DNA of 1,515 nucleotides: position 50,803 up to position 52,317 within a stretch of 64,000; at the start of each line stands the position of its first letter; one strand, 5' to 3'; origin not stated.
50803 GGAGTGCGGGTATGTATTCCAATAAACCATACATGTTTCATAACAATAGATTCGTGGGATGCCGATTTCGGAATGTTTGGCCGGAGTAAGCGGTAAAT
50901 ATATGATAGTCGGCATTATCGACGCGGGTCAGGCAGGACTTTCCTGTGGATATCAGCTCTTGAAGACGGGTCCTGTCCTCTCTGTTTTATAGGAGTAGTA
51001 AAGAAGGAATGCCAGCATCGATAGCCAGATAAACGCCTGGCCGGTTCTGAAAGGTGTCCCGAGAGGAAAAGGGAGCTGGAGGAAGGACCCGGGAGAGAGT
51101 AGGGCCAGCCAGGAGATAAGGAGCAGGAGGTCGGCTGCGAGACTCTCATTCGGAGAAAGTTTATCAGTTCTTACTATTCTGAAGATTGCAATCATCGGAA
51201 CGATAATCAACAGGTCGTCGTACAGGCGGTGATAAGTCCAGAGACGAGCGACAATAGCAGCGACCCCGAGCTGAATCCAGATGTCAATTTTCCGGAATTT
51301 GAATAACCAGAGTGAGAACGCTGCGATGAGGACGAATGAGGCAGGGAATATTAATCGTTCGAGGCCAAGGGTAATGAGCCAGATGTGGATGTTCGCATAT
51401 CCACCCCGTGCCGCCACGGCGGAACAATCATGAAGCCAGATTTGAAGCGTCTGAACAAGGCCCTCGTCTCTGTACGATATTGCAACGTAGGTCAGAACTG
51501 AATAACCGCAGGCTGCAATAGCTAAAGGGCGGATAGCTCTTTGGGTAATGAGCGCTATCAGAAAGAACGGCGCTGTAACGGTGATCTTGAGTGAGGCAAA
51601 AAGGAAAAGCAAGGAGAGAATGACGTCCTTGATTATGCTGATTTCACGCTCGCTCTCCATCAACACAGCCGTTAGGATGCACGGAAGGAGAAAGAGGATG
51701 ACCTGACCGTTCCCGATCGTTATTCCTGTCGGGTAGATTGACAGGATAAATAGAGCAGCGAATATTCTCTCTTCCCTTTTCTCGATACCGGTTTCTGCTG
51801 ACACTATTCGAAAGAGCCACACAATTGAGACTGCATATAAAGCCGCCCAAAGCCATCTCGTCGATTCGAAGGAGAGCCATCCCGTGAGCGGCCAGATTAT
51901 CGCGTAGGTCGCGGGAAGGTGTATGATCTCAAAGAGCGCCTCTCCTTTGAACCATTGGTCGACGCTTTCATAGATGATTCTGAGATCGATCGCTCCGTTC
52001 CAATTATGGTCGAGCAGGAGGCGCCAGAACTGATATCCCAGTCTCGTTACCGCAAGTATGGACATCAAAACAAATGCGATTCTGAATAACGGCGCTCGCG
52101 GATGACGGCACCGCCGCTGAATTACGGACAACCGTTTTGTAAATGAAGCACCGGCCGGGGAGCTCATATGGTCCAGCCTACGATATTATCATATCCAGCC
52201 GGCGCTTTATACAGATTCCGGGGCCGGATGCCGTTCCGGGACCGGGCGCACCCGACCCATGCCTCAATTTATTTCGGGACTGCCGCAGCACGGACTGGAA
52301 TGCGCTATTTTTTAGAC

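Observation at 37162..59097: Lower-GC cluster of GT-C-type membrane glycosyltransferase candidates plus a UGM-like flavoenzyme bracketing the giant proteins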

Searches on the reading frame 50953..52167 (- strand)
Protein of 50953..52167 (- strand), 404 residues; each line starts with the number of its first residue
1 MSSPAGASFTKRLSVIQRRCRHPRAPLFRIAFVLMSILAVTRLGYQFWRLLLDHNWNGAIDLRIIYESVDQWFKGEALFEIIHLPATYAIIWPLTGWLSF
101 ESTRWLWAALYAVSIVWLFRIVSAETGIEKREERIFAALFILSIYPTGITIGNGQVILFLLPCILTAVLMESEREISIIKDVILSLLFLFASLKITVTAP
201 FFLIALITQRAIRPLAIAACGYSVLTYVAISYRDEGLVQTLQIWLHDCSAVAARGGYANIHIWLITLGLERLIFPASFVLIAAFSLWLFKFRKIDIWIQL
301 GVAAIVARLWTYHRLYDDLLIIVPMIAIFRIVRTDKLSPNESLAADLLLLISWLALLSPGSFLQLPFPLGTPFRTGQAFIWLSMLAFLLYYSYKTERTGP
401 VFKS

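Call 4: search_protein_families(library=pfam, proteins=[window:50953-52167:-], max_evalue=0.1)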
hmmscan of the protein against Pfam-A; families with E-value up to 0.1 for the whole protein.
window:50953-52167:- (404 aa): 0 families

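Call 6: search_protein_families(library=ncbifam, proteins=[window:50953-52167:-], max_evalue=0.1)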
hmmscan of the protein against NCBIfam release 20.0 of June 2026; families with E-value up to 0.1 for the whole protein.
window:50953-52167:- (404 aa): 0 families

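Call 27: find_homologous_proteins(query=window:50953-52167:-, max_evalue=0.001)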
Query window:50953-52167:- (404 aa): 442 proteins with E <= 0.001 among 8000 candidates; the best 120 are listed.
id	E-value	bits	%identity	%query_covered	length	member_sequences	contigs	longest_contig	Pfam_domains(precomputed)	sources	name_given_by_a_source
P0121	1.5e-236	803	100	92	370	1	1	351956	-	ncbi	ncbi:MAG: hypothetical protein AB1598_12360 [Thermodesulfobacteriota bacterium]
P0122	9.4e-209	712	90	91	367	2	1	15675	PF09594.17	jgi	jgi:hypothetical protein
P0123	4.9e-205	699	83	96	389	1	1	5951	-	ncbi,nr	ncbi:MAG TPA: glycosyltransferase 87 family protein [Thermodesulfobacteriota bacterium]|nr:glycosylt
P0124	1.8e-201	688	82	97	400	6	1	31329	PF09594.17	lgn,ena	-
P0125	2.5e-199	681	87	90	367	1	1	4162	PF09594.17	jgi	jgi:hypothetical protein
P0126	2.7e-198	677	84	91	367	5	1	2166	PF09594.17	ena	-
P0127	6.5e-189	646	75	99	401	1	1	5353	-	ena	-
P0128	1.1e-180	619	73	99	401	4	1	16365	-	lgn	-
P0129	4.2e-180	617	79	90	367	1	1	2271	PF09594.17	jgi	-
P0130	8.9e-176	603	71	97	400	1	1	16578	PF09594.17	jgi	-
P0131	2.4e-172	592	68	99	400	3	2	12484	PF09594.17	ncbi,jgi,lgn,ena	-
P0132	3.6e-171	588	75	90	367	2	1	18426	-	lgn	-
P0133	5.5e-171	587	69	99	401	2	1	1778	-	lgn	-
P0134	7.7e-168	577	73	90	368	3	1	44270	-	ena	-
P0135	1.4e-167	576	72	91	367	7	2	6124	PF09594.17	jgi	-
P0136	1.1e-166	573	72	91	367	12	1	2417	PF09594.17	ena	-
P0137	3.5e-166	571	68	97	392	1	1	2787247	PF09594.17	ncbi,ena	-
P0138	3.3e-164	565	72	90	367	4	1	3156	PF09594.17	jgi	jgi:hypothetical protein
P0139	6.4e-164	564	68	96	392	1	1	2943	PF09594.17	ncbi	-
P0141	4.4e-160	551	66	97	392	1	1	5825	PF09594.17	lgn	-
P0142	6.5e-160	551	71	90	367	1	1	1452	PF09594.17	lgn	-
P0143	4.0e-159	548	70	91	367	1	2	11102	PF09594.17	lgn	-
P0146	1.6e-151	523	63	96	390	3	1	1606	PF09594.17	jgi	jgi:hypothetical protein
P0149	7.2e-140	485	73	77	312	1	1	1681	PF09594.17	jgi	jgi:hypothetical protein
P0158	2.8e-120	420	50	98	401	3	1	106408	PF09594.17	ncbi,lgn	-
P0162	9.2e-120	419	50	98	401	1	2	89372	PF09594.17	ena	-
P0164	2.4e-119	417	50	98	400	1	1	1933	PF09594.17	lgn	-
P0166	1.3e-118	415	51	98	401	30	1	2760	PF09594.17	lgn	-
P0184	2.5e-87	312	44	93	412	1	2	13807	PF09594.17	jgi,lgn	jgi:hypothetical protein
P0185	3.0e-87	312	43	91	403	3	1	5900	PF09594.17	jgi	jgi:hypothetical protein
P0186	8.3e-87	310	43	90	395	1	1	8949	PF09594.17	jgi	jgi:hypothetical protein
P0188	4.9e-86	308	42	97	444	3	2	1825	PF09594.17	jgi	jgi:hypothetical protein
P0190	1.7e-85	306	41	98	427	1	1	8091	PF09594.17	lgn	-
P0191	3.9e-85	305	42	97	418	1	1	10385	PF09594.17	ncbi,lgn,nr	ncbi:MAG: DUF2029 domain-containing protein [Planctomycetes bacterium]|nr:DUF2029 domain-containing 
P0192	6.1e-85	304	41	92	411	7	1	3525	PF09594.17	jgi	jgi:hypothetical protein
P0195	1.8e-84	302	42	92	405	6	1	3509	PF09594.17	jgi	jgi:hypothetical protein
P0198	7.0e-84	300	42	92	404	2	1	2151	PF09594.17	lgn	-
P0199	1.5e-83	299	42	93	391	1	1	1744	PF09594.17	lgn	-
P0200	2.3e-83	299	43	91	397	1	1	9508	PF09594.17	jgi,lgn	-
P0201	6.5e-83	297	44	90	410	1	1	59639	PF09594.17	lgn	-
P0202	1.1e-82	296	42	93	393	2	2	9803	PF09594.17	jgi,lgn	jgi:hypothetical protein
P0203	2.5e-82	295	42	91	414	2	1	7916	PF09594.17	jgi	jgi:hypothetical protein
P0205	1.0e-81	293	44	89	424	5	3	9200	PF09594.17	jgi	jgi:hypothetical protein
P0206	1.1e-81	293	42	94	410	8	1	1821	PF09594.17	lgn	-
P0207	1.2e-81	293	41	92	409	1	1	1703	PF09594.17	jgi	jgi:hypothetical protein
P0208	1.2e-81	293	40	88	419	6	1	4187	PF09594.17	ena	-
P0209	1.6e-81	293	41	94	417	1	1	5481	PF09594.17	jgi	-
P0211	1.7e-80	289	39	91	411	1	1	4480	PF09594.17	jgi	jgi:Glycosyltransferase family 87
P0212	1.8e-80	289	40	93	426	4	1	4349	PF09594.17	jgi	jgi:Glycosyltransferase family 87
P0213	2.0e-80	289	41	92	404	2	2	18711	PF09594.17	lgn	-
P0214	3.9e-80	288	40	91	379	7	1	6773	PF09594.17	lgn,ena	-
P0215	5.5e-80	288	42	90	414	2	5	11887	PF09594.17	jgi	jgi:hypothetical protein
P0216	8.0e-80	287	40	88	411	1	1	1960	PF09594.17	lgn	-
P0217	1.3e-79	286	39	95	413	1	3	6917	PF09594.17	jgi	jgi:hypothetical protein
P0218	1.8e-79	286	39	96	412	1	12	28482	PF09594.17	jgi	jgi:hypothetical protein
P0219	2.1e-79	286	41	93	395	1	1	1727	PF09594.17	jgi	jgi:hypothetical protein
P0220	2.7e-79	285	41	92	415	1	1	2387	PF09594.17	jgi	jgi:hypothetical protein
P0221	5.3e-79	284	41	90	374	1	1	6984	PF09594.17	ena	-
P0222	6.7e-79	284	39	97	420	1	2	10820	PF09594.17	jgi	jgi:hypothetical protein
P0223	7.4e-79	284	40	95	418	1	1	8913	PF09594.17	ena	-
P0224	9.8e-79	283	40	90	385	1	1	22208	PF09594.17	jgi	jgi:hypothetical protein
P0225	1.1e-78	283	40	92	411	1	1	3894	PF09594.17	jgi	jgi:hypothetical protein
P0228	2.3e-78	282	41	93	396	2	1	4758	PF09594.17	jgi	jgi:hypothetical protein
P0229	4.7e-78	281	38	97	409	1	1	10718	PF09594.17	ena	-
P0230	9.4e-78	280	40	91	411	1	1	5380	PF09594.17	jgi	jgi:hypothetical protein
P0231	1.0e-77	280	40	88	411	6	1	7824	PF09594.17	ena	-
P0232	1.2e-77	280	42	90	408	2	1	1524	PF09594.17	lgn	-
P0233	1.4e-77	280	41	90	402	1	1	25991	PF09594.17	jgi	-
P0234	2.0e-77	279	39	98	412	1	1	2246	PF09594.17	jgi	-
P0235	3.1e-77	279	38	97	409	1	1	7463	PF09594.17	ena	-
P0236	3.3e-77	278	40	92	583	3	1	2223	PF09594.17,PF11303.14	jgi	-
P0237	3.4e-77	278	38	93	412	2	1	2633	PF09594.17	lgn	-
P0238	5.1e-77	278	41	90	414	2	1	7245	PF09594.17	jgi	jgi:Glycosyltransferase family 87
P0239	8.6e-77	277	37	95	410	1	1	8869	PF09594.17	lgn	-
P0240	9.9e-77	277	38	90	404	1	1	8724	PF09594.17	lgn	-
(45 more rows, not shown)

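Call 29: search_solved_structures(query=A1, max_evalue=10, show_alignments=2)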
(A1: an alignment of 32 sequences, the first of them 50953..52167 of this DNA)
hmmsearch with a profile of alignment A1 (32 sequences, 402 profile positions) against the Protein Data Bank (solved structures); distinct sequences matched with E-value up to 10: 0.

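Call 30: search_protein_families(library=pfam, alignment_id=A1, max_evalue=1)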
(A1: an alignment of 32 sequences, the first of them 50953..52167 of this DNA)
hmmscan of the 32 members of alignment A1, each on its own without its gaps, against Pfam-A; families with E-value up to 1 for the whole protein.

A. member 1, window:50953-52167:- (404 aa): 0 families

B. families by the number of members that match (of 32 scanned): 4 families
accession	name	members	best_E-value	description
PF09594.16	GT87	21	4e-11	Glycosyltransferase family 87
PF12725.13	DUF3810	3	0.055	Protein of unknown function (DUF3810)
PF00746.26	Gram_pos_anchor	2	0.27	LPXTG cell wall anchor motif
PF11346.13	DUF3149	1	0.79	Protein of unknown function (DUF3149)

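Call 57: predict_structure(alignment_id=A1)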
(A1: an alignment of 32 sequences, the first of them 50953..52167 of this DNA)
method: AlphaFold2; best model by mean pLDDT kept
length: 404 residues; sequences in the alignment: 32
mean_pLDDT: 86.3   pTM: 0.86
mean pLDDT of the five models: 86.3, 86.1, 86.0, 82.6, 79.9
residues with pLDDT >= 90: 226; 70-90: 133; 50-70: 29; < 50: 16
segments of 3 or more residues with pLDDT < 50: 1-7, 21-23, 401-404
pLDDT, mean of each block of 10 residues (from residue 1): 44 53 66 91 94 89 92 82 85 91 96 96 87 89 90 92 93 77 95 92 94 95 94 83 76 76 88 90 97 94 94 81 94 88 93 88 85 91 97 81 37
secondary structure, 60 per line:
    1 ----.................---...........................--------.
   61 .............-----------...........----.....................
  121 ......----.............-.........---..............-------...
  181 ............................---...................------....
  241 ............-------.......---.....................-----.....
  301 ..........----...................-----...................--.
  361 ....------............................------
elements in order: H5-21 H25-51 H60-73 H85-95 H100-126 H131-143 H145-153 H157-170 H178-208 H212-230 H237-252 H260-266 H270-290 H296-310 H315-333 H339-357 H360-364 H371-398

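Call 60: fold_search(model_id=the predicted structure, library=pdb)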
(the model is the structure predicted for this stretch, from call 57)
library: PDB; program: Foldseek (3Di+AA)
matches with E <= 10: 161; with E <= 0.001: 2
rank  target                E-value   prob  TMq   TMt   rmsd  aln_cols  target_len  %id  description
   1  9dm7_A                1.3e-04  1.00  0.62  0.67   5.6       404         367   15  mannosyltransferase PimE in complex with Fab_E6 (released 2025-06-25)
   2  9dm5                  3.0e-04  1.00  0.66  0.69   4.9       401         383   14  Product-Bound mannosyltransferase PimE (released 2025-06-25)
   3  7w72_U                2.4e-02  1.00  0.48  0.47   9.9       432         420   10  Structure of a human glycosylphosphatidylinositol (GPI) transamidase (released 2022-02-16)
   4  5oxk                  3.8e-02  0.20  0.12  0.11  22.3       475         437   14  PepTSt in complex with dipeptide Ala-Gln (released 2018-02-21)
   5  8zko_A                1.6e-01  0.38  0.21  0.22  20.4       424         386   14  CryoEM structure of Thyroid Hormone Transporter MCT8 (released 2025-04-02)
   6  6snh_X                2.1e-01  0.98  0.49  0.43   9.8       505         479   12  Cryo-EM structure of yeast ALG6 in complex with 6AG9 Fab and Dol25-P-Glc (released 2020-03-11)
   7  5ezm                  2.4e-01  0.87  0.37  0.30  13.5       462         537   14  Crystal Structure of ArnT from Cupriavidus metallidurans in the apo state (released 2016-02-17)
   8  6nc6_A                2.9e-01  0.14  0.14  0.13  22.8       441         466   14  Lipid II flippase MurJ, inward closed conformation (released 2019-04-17)
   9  8ucl_A                3.2e-01  0.21  0.19  0.20  20.8       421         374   11  Komagataella pastoris Cytochrome c oxidase in complex with human VMAT2 and Tetrabenazine (released 2024-10-09)
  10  8zms                  3.8e-01  0.20  0.20  0.20  21.1       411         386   11  Acetylcholine-bound VAChT (released 2024-06-19)
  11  8yf1_A                3.8e-01  0.09  0.11  0.08  26.4       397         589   14  Cryo-EM structure of human SV2A in complex with Brivaracetam (released 2024-06-12)
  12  3wak                  4.1e-01  0.82  0.39  0.22  14.8       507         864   10  Crystal structure of the Archaeoglobus fulgidus oligosaccharyltransferase (O29867_ARCFU) in the apo form (released 2013-10-30)
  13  5f15                  4.3e-01  0.84  0.40  0.32  14.8       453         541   14  Crystal Structure of ArnT from Cupriavidus metallidurans bound to Undecaprenyl phosphate (released 2016-02-17)
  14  8jm9_A                4.3e-01  0.15  0.17  0.17  23.7       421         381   15  The cryo-EM structure of insect gustatory receptor Gr43a from Drosophila melanogaster (released 2024-02-07)
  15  8jsw                  4.3e-01  0.15  0.17  0.18  21.2       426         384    9  Human VMAT2 complex with serotonin (released 2023-11-29)
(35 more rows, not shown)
